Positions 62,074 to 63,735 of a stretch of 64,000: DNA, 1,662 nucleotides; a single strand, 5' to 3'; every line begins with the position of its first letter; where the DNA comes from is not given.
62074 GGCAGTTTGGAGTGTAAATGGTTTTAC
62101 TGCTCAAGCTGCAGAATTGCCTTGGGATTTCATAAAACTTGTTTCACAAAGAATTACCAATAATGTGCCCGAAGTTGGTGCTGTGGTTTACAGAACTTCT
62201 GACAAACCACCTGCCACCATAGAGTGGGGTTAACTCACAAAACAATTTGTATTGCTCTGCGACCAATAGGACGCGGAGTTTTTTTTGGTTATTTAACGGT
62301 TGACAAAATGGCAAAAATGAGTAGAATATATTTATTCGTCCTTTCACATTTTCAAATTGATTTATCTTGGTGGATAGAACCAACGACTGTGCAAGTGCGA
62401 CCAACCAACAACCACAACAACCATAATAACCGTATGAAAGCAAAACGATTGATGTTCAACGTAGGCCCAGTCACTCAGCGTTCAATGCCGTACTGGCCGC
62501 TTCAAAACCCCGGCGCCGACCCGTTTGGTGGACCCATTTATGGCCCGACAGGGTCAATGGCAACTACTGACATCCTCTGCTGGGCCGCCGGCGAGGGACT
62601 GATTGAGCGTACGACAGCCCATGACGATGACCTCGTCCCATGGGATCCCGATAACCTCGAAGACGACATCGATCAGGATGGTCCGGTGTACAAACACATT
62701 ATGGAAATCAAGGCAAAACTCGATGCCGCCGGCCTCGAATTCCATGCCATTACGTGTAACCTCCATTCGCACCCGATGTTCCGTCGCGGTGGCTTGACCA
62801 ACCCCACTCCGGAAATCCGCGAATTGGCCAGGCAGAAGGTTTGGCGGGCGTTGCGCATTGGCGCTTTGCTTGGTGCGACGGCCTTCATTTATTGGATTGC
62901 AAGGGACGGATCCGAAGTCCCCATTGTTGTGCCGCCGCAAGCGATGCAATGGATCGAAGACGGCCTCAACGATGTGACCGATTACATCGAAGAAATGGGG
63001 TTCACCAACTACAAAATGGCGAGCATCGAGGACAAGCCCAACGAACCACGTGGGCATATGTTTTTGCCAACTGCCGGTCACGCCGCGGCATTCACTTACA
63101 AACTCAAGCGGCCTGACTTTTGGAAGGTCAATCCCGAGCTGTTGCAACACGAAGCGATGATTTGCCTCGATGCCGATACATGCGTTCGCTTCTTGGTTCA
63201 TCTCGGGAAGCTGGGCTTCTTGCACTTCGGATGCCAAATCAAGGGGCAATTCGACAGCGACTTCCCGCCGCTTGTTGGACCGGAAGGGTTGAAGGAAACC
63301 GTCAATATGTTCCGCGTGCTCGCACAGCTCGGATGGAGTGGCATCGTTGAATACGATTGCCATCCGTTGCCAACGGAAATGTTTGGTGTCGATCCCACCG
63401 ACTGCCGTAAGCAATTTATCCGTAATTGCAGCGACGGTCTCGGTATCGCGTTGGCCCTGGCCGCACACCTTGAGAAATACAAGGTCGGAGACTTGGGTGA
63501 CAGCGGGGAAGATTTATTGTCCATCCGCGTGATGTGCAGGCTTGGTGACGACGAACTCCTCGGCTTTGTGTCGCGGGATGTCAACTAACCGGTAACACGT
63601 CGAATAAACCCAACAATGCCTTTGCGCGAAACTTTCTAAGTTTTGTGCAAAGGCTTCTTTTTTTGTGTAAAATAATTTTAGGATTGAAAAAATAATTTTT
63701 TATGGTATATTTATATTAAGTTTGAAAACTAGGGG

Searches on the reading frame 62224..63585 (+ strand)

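Call 70: search_protein_families(library=pfam, proteins=[window:62224-63585:+], max_evalue=0.001)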
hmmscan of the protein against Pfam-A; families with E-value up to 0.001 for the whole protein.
window:62224-63585:+ (454 aa): 1 family
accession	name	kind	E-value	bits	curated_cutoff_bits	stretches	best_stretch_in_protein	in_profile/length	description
PF01261.30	AP_endonuc_2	-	3.8e-08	33.8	31.1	1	143-310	28-163/249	Xylose isomerase-like TIM barrel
